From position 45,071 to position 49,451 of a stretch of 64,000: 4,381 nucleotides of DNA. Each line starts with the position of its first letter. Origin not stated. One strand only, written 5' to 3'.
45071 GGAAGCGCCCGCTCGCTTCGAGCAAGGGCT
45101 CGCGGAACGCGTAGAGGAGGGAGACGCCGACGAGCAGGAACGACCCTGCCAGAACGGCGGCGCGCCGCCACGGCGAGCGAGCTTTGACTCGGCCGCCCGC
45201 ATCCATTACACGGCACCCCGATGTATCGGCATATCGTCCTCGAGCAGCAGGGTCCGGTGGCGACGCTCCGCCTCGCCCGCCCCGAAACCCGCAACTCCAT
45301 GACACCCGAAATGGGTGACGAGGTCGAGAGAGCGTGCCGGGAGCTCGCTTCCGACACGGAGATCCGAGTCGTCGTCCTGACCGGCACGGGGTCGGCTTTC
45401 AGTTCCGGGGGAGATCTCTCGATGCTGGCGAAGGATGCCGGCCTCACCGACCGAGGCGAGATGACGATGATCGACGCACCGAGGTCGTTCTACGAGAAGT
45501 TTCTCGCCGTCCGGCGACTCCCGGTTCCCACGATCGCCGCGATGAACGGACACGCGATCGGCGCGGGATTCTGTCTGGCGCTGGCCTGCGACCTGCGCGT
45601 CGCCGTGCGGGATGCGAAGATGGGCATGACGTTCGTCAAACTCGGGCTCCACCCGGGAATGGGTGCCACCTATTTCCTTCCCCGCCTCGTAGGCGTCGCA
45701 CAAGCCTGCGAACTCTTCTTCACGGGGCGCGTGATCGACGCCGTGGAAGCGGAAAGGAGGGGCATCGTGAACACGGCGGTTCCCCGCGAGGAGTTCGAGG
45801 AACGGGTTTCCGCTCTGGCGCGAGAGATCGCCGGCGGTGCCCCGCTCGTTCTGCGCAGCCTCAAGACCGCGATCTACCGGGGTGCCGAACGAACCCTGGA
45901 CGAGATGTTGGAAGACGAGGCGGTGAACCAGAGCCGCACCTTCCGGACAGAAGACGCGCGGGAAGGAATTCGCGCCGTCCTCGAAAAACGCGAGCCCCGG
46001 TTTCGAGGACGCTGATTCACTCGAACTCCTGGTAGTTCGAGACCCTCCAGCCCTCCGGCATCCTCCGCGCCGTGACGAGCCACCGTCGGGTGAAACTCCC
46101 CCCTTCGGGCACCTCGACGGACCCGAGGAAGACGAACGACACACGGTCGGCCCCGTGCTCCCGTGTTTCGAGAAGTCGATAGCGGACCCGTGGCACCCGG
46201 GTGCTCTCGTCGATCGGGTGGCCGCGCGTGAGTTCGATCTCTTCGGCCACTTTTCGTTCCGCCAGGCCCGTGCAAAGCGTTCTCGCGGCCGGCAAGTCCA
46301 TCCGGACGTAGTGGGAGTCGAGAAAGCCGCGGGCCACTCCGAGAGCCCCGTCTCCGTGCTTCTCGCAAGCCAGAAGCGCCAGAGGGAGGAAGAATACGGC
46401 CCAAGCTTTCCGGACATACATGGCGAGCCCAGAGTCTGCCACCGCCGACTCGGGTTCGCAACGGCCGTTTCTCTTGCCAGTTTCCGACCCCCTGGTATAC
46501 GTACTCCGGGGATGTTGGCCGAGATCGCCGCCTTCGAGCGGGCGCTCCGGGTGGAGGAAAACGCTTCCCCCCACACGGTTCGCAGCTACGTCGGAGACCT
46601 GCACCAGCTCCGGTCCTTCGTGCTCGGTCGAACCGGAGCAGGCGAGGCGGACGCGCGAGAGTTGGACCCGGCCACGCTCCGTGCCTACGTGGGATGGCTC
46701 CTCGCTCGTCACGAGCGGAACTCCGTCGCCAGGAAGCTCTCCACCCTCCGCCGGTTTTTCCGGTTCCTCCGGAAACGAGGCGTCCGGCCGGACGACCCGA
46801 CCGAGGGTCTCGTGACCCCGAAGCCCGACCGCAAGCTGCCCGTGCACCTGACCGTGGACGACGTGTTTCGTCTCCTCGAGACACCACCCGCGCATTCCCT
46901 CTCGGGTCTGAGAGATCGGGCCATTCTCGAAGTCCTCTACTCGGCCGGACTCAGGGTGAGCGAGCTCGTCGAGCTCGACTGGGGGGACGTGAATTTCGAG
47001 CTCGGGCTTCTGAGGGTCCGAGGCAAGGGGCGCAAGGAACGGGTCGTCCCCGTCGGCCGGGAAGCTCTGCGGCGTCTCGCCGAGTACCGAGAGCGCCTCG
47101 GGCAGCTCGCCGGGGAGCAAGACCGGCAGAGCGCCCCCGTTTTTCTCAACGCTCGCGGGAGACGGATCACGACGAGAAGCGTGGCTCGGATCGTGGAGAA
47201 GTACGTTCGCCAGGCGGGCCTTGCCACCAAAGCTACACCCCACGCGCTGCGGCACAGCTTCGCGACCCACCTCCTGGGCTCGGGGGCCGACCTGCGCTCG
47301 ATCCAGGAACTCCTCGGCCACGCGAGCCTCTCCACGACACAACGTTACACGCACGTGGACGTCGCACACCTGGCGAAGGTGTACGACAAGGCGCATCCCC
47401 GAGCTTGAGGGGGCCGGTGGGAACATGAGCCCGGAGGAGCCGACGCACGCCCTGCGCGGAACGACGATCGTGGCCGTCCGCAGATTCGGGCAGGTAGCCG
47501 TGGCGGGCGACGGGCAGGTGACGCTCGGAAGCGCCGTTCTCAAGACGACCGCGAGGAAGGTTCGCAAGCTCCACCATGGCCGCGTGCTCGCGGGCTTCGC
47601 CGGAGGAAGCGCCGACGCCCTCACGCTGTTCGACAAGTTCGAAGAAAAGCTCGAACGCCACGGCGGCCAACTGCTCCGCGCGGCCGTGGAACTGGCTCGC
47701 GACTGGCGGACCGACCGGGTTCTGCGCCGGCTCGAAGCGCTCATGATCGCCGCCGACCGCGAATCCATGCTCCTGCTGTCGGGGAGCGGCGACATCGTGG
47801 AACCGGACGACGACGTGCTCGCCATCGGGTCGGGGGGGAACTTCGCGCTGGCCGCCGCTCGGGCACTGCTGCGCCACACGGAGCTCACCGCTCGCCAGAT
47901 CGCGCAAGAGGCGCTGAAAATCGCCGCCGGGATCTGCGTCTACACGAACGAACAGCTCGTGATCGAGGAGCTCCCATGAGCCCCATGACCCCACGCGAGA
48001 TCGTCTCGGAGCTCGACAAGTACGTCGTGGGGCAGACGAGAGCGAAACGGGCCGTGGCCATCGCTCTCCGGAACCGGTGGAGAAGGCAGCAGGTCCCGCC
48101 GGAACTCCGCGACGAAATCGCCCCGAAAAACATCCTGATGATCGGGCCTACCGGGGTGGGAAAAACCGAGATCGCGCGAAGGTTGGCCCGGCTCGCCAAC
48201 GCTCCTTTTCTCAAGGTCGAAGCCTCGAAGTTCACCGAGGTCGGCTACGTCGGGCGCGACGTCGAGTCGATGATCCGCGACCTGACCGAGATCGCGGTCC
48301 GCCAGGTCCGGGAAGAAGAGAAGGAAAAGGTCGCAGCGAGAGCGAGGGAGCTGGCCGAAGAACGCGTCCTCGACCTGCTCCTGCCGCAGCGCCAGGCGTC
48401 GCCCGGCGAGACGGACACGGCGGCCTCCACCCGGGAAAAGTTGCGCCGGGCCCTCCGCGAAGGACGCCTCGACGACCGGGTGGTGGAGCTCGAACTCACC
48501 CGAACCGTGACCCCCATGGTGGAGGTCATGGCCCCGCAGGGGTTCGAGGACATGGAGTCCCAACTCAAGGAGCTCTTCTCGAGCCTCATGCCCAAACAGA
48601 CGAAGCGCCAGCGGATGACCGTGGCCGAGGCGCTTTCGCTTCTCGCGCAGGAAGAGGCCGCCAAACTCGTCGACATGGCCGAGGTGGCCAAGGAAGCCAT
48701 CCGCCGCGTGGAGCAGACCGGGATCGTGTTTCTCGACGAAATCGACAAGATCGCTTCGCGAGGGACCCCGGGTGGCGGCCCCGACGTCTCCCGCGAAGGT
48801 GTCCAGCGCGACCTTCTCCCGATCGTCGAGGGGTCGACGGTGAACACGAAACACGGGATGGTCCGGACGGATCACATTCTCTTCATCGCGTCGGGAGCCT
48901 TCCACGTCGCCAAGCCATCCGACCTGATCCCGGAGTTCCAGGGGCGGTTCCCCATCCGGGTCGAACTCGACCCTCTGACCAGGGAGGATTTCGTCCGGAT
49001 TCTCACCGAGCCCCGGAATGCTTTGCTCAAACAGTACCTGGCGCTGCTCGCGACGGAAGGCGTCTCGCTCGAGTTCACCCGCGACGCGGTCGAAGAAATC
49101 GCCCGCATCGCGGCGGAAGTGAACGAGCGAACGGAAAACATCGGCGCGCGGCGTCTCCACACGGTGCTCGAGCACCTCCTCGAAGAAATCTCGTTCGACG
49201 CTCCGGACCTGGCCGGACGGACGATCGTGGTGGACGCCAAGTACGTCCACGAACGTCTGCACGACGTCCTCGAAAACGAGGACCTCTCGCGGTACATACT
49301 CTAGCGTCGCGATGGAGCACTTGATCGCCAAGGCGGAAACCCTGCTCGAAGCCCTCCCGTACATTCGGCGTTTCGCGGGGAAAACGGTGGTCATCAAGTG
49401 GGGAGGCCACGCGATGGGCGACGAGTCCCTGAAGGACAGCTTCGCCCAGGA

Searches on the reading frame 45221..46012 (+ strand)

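Call 86: search_protein_families(library=pfam, proteins=[window:45221-46012:+], max_evalue=0.000001)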
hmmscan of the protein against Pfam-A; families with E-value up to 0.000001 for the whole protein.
window:45221-46012:+ (264 aa): 2 families
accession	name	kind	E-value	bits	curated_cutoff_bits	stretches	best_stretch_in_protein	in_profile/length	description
PF00378.25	ECH_1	-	1.5e-60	205.1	27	1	9-263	2-250/251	Enoyl-CoA hydratase/isomerase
PF16113.10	ECH_2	-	1e-36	127.5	27.2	1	14-201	2-186/335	Enoyl-CoA hydratase/isomerase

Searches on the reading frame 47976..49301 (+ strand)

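Call 86: search_protein_families(library=pfam, proteins=[window:47976-49301:+], max_evalue=0.000001)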
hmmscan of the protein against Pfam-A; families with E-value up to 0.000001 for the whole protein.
window:47976-49301:+ (442 aa): 3 families
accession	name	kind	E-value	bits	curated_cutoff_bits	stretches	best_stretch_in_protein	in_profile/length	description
PF07724.20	AAA_2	-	1.7e-37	129.5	27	1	186-328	10-166/166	AAA domain (Cdc48 subfamily)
PF00004.35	AAA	-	1.4e-17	64.8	21.2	2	53-166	1-124/131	ATPase family associated with various cellular activities (AAA)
PF07728.20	AAA_5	-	2.7e-08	34.4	22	0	52-88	1-38/139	AAA domain (dynein-related subfamily)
